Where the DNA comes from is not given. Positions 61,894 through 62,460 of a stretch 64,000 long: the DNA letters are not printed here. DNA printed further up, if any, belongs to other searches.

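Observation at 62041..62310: Excisionase with a long C-terminal tail overlapping the int start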

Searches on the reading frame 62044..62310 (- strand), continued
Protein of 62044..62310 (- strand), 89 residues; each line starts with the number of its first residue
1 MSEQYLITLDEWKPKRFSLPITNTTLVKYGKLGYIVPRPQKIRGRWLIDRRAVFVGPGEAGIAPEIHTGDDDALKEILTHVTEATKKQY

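Call 43: search_dna_similar(query=window:62044-62310:-, collection=phages, mode=protein, max_evalue=0.001, max_rows=40, rows=spread)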
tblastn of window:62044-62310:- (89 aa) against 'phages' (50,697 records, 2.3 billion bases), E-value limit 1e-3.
Records with a match: 14; places in all: 14; records where one place covers at least 80% of the query: 14.
Best place of each record, by identity: 95-99% 2; <60% 12.
By first word of the organism name: Enterobacteria 6; Stx2a-converting 5; Escherichia 3.
By host as written in the record: - 11; Escherichia coli 2; Escherichia coli 204576 1.
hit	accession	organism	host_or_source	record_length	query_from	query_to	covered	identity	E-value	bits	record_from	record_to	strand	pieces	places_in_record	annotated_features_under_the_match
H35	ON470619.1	Escherichia phage vB_EcoS-813R8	Escherichia coli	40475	1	89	100%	97.8%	1e-52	181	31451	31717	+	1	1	excisionase | integrase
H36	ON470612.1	Escherichia phage vB_EcoS-640R1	Escherichia coli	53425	1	89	100%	97.8%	1e-52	181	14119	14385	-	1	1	excisionase | integrase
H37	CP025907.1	Escherichia phage 204576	Escherichia coli 204576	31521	6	78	82%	45.9%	1e-8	55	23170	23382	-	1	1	record has no annotation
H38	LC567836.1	Enterobacteria phage PPompW_EH2246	-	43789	6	78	82%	45.9%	1e-8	55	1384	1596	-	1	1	xisE: phage excisionase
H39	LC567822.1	Enterobacteria phage PPompW_132418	-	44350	6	78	82%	45.9%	1e-8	55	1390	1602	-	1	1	xisE: phage excisionase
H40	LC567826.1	Enterobacteria phage PPompW_699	-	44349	6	78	82%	45.9%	1e-8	55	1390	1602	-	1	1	xisE: phage excisionase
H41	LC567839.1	Enterobacteria phage PPompW_EH1846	-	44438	6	78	82%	45.9%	1e-8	55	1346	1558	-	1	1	xisE: phage excisionase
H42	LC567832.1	Enterobacteria phage PPompW_EH1992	-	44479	6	78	82%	45.9%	1e-8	55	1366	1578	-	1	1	xisE: phage excisionase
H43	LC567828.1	Enterobacteria phage PPompW_EH2201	-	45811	6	78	82%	45.9%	1e-8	55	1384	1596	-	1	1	xisE: phage excisionase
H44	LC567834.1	Stx2a-converting phage Stx2_EH1910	-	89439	6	78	82%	45.9%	1e-8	55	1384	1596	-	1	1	Enterobacteria phage PPompW_EH1910 | xisE: phage excisionase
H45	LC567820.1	Stx2a-converting phage Stx2_14744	-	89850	6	78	82%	45.9%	1e-8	55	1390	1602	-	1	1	Enterobacteria phage PPompW_14744 | xisE: phage excisionase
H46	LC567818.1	Stx2a-converting phage Stx2_14040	-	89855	6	78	82%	45.9%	1e-8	55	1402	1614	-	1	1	Enterobacteria phage PPompW_14040 | xisE: phage excisionase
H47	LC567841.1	Stx2a-converting phage Stx2_12E129_PPompW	-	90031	6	78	82%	45.9%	1e-8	55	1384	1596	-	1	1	Enterobacteria phage PPompW_12E129 | xisE: phage excisionase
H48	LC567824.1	Stx2a-converting phage Stx2_499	-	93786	6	78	82%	45.9%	1e-8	55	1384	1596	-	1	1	Enterobacteria phage PPompW_499 | xisE: phage excisionase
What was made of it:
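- Closest known: e14/PPompW XisE-like excisionases. Same: Identity is 46% over residues 6-78 (call 43).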

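Call 44: find_encoding_contigs(protein=P0038, flank=1500, max_places=1)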
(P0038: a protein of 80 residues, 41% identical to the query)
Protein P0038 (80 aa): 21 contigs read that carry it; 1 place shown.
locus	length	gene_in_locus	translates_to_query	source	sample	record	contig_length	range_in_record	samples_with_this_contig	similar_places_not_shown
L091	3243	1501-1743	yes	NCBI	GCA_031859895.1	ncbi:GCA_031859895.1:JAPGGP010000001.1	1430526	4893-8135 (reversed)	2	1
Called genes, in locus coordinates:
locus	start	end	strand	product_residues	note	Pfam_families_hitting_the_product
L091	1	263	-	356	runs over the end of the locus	PF09524:Phg_2220_C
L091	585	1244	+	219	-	PF12844:HTH_19 (weak), PF01381:HTH_3, PF00717:Peptidase_S24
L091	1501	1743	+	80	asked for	PF07825:Exc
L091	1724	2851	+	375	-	PF09003:Arm-DNA-bind_1, PF00589:Phage_integrase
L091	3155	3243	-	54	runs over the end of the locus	PF00180:Iso_dh (weak)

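Call 45: find_encoding_contigs(protein=P0040, flank=1500, max_places=1)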
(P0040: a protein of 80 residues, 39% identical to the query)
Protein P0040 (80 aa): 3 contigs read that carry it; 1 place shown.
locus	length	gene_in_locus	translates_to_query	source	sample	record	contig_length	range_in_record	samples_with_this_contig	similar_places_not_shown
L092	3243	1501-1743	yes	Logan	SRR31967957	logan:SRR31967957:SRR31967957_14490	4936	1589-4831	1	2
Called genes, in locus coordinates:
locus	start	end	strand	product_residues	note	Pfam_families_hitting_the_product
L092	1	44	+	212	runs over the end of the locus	-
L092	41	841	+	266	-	-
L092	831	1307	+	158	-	-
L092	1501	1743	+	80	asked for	PF07825:Exc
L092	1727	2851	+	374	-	PF09003:Arm-DNA-bind_1, PF00589:Phage_integrase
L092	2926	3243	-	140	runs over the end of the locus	?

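Call 46: find_encoding_contigs(protein=P0036, flank=1500, max_places=1)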
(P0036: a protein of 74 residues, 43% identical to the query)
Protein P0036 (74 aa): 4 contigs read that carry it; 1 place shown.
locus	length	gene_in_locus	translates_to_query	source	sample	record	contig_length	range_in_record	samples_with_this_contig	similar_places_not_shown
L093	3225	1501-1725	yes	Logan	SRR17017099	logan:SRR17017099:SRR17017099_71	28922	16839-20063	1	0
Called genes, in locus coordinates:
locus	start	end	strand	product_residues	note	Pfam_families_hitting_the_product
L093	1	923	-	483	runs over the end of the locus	PF00171:Aldedh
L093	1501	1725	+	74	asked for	PF07825:Exc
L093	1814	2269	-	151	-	PF06530:Phage_antitermQ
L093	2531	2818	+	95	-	-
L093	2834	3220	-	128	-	PF09669:Phage_pRha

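Call 47: find_encoding_contigs(protein=P0007, flank=1500, max_places=1)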
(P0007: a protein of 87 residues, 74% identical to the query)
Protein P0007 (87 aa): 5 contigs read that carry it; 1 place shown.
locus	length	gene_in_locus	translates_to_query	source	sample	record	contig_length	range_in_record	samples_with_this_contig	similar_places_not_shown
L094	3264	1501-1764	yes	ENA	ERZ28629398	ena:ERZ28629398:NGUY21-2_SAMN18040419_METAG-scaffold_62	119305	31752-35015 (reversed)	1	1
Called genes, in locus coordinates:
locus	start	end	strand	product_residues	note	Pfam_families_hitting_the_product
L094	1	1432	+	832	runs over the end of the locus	PF06630:Exonuc_VIII, PF27432:YdfE_C (faint), PF06630:Exonuc_VIII, PF16473:Rv2179c-like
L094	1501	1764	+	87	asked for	-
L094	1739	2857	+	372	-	PF09003:Arm-DNA-bind_1, PF00589:Phage_integrase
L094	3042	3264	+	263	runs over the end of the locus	PF00528:BPD_transp_1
